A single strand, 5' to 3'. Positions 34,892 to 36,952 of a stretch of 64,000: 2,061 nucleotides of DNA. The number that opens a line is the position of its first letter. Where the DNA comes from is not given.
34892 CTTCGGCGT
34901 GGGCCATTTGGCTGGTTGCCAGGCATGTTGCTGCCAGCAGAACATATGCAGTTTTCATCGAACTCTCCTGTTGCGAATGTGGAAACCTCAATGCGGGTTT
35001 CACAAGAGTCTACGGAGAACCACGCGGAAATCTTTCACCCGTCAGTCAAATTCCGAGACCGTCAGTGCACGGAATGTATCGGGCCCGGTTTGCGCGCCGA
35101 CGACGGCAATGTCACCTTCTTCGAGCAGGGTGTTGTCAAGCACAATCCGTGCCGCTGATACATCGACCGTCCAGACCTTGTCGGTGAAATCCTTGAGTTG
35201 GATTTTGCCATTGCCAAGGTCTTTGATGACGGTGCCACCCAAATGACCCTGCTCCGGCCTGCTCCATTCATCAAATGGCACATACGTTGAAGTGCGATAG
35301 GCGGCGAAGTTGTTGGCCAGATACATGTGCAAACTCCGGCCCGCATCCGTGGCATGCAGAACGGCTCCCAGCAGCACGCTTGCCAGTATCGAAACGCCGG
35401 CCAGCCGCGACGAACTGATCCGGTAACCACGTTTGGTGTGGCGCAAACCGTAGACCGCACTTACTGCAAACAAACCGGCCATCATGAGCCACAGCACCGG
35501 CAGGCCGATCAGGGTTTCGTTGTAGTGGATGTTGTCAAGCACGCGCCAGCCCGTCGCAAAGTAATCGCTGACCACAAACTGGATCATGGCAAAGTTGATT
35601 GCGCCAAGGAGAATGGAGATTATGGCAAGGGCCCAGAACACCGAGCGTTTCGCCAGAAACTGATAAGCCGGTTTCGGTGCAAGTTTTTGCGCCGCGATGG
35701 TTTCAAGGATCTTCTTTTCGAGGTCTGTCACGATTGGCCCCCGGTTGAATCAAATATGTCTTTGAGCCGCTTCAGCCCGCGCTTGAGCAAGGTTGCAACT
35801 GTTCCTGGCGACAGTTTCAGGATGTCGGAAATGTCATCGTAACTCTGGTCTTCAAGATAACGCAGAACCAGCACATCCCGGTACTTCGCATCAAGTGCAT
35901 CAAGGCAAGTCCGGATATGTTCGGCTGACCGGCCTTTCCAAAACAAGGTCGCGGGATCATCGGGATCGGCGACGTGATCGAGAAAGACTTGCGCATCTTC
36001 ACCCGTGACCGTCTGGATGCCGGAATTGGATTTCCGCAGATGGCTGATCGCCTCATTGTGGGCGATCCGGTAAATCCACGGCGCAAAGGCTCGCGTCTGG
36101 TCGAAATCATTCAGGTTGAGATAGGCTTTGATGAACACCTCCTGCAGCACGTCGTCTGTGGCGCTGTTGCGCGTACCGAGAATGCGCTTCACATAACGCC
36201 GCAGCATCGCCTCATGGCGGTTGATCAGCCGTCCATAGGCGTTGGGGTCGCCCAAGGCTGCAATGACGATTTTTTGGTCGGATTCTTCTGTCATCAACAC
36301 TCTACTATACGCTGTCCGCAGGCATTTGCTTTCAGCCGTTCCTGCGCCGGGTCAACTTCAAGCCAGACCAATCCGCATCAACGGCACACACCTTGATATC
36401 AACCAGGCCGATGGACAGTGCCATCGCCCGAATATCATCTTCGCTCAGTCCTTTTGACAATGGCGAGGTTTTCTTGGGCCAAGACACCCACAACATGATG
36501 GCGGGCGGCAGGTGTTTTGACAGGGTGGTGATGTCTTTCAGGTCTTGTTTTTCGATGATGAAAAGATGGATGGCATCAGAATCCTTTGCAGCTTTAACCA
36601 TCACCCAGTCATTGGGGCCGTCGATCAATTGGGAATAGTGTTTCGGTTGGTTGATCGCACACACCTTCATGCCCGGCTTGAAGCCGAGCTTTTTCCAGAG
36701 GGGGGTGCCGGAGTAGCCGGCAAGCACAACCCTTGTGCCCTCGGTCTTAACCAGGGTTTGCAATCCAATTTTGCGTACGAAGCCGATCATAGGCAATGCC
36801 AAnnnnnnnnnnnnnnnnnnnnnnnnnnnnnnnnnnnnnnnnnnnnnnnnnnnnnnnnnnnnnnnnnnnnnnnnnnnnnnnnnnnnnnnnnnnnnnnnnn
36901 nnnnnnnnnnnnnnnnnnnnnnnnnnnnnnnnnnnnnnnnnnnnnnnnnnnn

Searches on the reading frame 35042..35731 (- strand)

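Call 3: search_protein_families(library=pfam, proteins=[window:35042-35731:-])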
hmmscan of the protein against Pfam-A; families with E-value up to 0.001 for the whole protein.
window:35042-35731:- (229 aa): 0 families

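Call 32: search_protein_families(library=pfam, proteins=[window:35042-35731:-], max_evalue=10)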
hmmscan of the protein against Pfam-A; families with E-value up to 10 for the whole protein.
window:35042-35731:- (229 aa): 3 families
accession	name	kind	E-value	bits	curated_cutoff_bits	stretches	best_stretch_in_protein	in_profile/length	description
PF06946.16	Phage_holin_5_1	-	0.025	15.4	22.4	1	82-137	9-64/93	Bacteriophage A118-like holin, Hol118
PF04144.18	SCAMP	-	0.054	14.1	27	1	20-106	83-169/172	SCAMP family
PF12555.13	SteA-like_C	-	7.3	7.2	26.4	1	76-94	13-31/52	SteA-like C-terminal domain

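Call 69: search_protein_families(library=padloc, proteins=[window:35042-35731:-], max_evalue=0.001)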
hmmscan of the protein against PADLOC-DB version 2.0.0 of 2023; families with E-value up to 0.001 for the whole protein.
window:35042-35731:- (229 aa): 0 families

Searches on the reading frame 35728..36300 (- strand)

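Call 3: search_protein_families(library=pfam, proteins=[window:35728-36300:-])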
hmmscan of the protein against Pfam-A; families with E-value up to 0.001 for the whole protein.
window:35728-36300:- (190 aa): 3 families
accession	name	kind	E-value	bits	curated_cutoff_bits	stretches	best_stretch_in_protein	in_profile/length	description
PF04542.20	Sigma70_r2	-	2.4e-16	59.7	24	1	25-91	1-68/71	Sigma-70 region 2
PF08281.18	Sigma70_r4_2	-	6e-16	58.3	25.7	1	129-179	4-54/54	Sigma-70, region 4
PF04545.22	Sigma70_r4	-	1.1e-11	44.5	24.1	1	132-180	1-49/50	Sigma-70, region 4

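Call 69: search_protein_families(library=padloc, proteins=[window:35728-36300:-], max_evalue=0.001)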
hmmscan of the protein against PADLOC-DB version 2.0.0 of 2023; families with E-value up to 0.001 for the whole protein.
window:35728-36300:- (190 aa): 0 families

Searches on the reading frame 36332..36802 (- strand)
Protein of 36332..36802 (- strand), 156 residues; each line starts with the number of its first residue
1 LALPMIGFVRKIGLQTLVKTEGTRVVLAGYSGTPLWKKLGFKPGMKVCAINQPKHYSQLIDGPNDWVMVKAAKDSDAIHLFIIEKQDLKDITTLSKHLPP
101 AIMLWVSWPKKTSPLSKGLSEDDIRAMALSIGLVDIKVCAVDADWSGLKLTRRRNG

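Call 3: search_protein_families(library=pfam, proteins=[window:36332-36802:-])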
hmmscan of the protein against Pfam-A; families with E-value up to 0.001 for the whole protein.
window:36332-36802:- (156 aa): 0 families

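Call 32: search_protein_families(library=pfam, proteins=[window:36332-36790:-], max_evalue=10)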
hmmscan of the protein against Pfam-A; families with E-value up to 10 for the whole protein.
window:36332-36790:- (152 aa): 2 families
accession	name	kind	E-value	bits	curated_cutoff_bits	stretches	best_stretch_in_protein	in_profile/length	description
PF11969.13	DcpS_C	-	0.0065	17.4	24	1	44-93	5-54/114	Scavenger mRNA decapping enzyme C-term binding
PF11253.13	DUF3052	-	0.017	15.5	22.7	1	82-149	58-124/125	Protein of unknown function (DUF3052)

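Call 38: find_homologous_proteins(query=window:36332-36790:-)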
Query window:36332-36790:- (152 aa): 8000 proteins with E <= 0.001 among 8000 candidates; the best 120 are listed.
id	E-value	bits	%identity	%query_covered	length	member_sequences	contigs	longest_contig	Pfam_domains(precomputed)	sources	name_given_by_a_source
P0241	9.5e-97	339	100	100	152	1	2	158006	-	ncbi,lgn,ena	-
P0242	5.6e-69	249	84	85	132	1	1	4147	-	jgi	jgi:hypothetical protein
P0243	8.4e-68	245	84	86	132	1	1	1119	-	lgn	-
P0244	1.8e-67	244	83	84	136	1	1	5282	-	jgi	jgi:hypothetical protein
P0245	3.2e-67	243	82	84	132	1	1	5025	-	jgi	jgi:hypothetical protein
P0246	4.1e-67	243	84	83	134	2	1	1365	-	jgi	jgi:hypothetical protein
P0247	5.1e-67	243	82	85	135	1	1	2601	-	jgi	jgi:hypothetical protein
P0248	6.3e-67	242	80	84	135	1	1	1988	-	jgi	jgi:hypothetical protein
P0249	1.7e-66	241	83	85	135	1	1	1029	-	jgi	jgi:hypothetical protein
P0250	2.5e-66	240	83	83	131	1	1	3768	-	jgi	jgi:hypothetical protein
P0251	5.1e-66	239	77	86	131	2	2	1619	-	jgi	jgi:hypothetical protein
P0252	1.2e-65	238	80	84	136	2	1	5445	-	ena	-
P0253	2.5e-65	237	81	83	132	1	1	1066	-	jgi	jgi:hypothetical protein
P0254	2.6e-65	237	81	84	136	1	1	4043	-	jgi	jgi:hypothetical protein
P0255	4.0e-65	237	81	85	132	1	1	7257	-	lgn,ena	-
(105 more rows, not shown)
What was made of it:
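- On DUF3052 (PF11253), for orf4: All 26 members give the same weak hit (best E=3.6e-4), and NCBI names one homologue 'DUF3052 family protein' (call 38).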

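Call 40: search_protein_families(library=ncbifam, proteins=[window:36332-36790:-], max_evalue=0.01)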
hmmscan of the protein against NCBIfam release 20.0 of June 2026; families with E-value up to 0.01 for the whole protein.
window:36332-36790:- (152 aa): 0 families

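Call 48: search_protein_families(library=pfam, alignment_id=A4, max_evalue=0.1)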
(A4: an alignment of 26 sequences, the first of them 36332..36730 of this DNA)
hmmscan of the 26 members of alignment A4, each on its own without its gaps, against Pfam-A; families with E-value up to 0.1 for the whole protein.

A. member 1, window:36332-36730:- (132 aa): 2 families
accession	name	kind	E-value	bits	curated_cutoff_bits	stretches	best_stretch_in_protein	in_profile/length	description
PF11969.13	DcpS_C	-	0.005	17.7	24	1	24-73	5-54/114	Scavenger mRNA decapping enzyme C-term binding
PF11253.13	DUF3052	-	0.012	16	22.7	1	62-129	58-124/125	Protein of unknown function (DUF3052)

B. families by the number of members that match (of 26 scanned): 3 families
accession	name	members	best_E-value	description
PF11253.13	DUF3052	26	0.00036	Protein of unknown function (DUF3052)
PF11969.13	DcpS_C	1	0.005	Scavenger mRNA decapping enzyme C-term binding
PF08121.16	Toxin_33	1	0.081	Waglerin family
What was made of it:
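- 36332..36727 (-): orf4: DUF3052-like gene of about 131 aa with a Rossmann / methyltransferase-like fold. It is the apparent native downstream partner of alkB. Longer ORFs starting at 36790 or 36802 run back into darG. PF11253 hit at 16 bits, below the gathering score of 22.7, but found in all 26 members (call 48).
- On DUF3052 (PF11253), for orf4: 16 bits against 22.7 (calls 32, 48).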

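Call 59: predict_structure(alignment_id=A4)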
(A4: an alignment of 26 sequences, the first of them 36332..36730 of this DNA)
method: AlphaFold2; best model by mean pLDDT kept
length: 132 residues; sequences in the alignment: 26
mean_pLDDT: 90.2   pTM: 0.85
mean pLDDT of the five models: 90.2, 89.6, 88.0, 80.5, 78.1
residues with pLDDT >= 90: 107; 70-90: 15; 50-70: 4; < 50: 6
segments of 3 or more residues with pLDDT < 50: 1-5
pLDDT, mean of each block of 10 residues (from residue 1): 54 91 96 86 93 97 97 94 96 96 96 93 93 48
secondary structure, 60 per line:
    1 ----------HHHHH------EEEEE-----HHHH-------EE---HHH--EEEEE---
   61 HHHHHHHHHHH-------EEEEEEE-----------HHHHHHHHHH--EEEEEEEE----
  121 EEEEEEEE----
elements in order: H11-15 E22-26 H32-35 E53-57 H61-71 E79-85 H97-106 E109-116 E121-128

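Call 62: fold_search(model_id=the predicted structure, library=pdb)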
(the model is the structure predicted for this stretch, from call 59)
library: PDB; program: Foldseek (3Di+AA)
matches with E <= 10: 1347; with E <= 0.001: 49
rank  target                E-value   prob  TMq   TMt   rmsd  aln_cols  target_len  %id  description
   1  3lec                  3.5e-06  1.00  0.58  0.38   6.4       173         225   11  The Crystal Structure of a protein in the NADB-Rossmann Superfamily from Streptococcus agalactiae to 1.8A (released 2010-01-26)
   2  8bij_A                3.0e-05  1.00  0.55  0.27   5.7       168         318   12  O-Methyltransferase Plu4894 (mutant I88M, W91L, C97Y, S142L, G146V, Y258M, L270F, S309Y) in complex with SAH (released 2023-03-08)
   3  8bii_A                3.2e-05  1.00  0.56  0.28   5.5       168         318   12  O-Methyltransferase Plu4895 (mutant H229N) in complex with SAH (released 2023-03-08)
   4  8bgt_A                3.4e-05  1.00  0.55  0.27   5.6       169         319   14  O-Methyltransferase Plu4890 in complex with SAM (released 2023-03-08)
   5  8bir_A                3.4e-05  1.00  0.56  0.27   5.3       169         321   13  O-Methyltransferase Plu4895 in complex with SAH and AQ-256 (released 2023-03-08)
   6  4qdj                  4.4e-05  1.00  0.56  0.37   5.8       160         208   13  Crystal structure of magnesium protoporphyrin IX methyltransferase (ChlM) from Synechocystis PCC 6803 with bound SAM (released 2014-08-06)
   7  8bii_G                5.3e-05  1.00  0.59  0.29   5.0       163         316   13  O-Methyltransferase Plu4895 (mutant H229N) in complex with SAH (released 2023-03-08)
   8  8bir_B                6.1e-05  1.00  0.56  0.27   4.7       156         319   13  O-Methyltransferase Plu4895 in complex with SAH and AQ-256 (released 2023-03-08)
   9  8big_G                9.0e-05  1.00  0.56  0.28   5.4       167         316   13  O-Methyltransferase Plu4895 in complex with SAH (released 2023-03-08)
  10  8bif_A                1.2e-04  1.00  0.55  0.27   5.8       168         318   12  O-Methyltransferase Plu4892 in complex with SAH (released 2023-03-08)
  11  8big_A                1.3e-04  1.00  0.55  0.27   4.9       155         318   12  O-Methyltransferase Plu4895 in complex with SAH (released 2023-03-08)
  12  3ku1_A                1.4e-04  1.00  0.53  0.35   6.2       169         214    9  Crystal structure of Streptococcus pneumoniae Sp1610, a putative tRNA (m1A22) methyltransferase, in complex with S-ade (released 2009-12-22)
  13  4qdk_B                1.6e-04  1.00  0.50  0.34   6.5       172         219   12  Crystal structure of magnesium protoporphyrin IX methyltransferase (ChlM) from Synechocystis PCC 6803 with bound SAH (released 2014-08-06)
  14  2ipx                  1.6e-04  1.00  0.52  0.34   5.7       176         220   11  Human Fibrillarin (released 2006-10-24)
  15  8bie_A                1.7e-04  1.00  0.55  0.27   5.9       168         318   11  O-Methyltransferase Plu4894 in complex with SAH (released 2023-03-08)
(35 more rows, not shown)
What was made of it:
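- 36332..36727 (-): AlphaFold pLDDT 90, class-I methyltransferase-like fold with TM about 0.55 (calls 59, 62).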

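Call 69: search_protein_families(library=padloc, proteins=[window:36332-36730:-], max_evalue=0.001)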
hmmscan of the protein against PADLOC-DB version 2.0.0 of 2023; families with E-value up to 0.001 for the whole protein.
window:36332-36730:- (132 aa): 0 families
